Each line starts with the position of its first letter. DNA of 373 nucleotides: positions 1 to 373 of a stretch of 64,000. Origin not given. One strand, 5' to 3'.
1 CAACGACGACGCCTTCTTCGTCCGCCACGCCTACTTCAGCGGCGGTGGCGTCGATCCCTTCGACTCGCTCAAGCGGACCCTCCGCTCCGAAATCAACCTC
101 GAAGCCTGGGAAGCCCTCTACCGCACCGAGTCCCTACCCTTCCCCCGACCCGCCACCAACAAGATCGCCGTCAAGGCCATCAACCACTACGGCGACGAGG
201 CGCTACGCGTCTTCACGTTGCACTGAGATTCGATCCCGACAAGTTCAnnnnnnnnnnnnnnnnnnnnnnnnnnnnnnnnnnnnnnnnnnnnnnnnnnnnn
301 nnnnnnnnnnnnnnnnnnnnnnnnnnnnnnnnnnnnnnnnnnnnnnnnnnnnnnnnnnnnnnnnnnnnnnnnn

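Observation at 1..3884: Mosaic same-strand gene string: MTase tail, low-GC DUF4238, PhyH dioxygenase, low-GC EVE-nuclease, second PhyH 3' copy (candidate composite DNA-modification/defence locus)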

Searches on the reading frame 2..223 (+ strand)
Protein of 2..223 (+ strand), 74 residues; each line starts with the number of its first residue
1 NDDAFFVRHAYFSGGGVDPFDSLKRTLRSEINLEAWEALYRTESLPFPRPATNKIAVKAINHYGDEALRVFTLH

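Call 5: search_protein_families(library=pfam, proteins=[window:2-223:+], max_evalue=0.1)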
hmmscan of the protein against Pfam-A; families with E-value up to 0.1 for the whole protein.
window:2-223:+ (74 aa): 0 families

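Call 6: search_protein_families(library=padloc, proteins=[window:2-223:+], max_evalue=0.1)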
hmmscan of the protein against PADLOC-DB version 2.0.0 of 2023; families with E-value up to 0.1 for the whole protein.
window:2-223:+ (74 aa): 1 family
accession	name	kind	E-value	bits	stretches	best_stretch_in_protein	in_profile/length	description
PDLC03632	MTase_III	-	7.9e-20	68.5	1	1-72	912-982/983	Type III methyltransferase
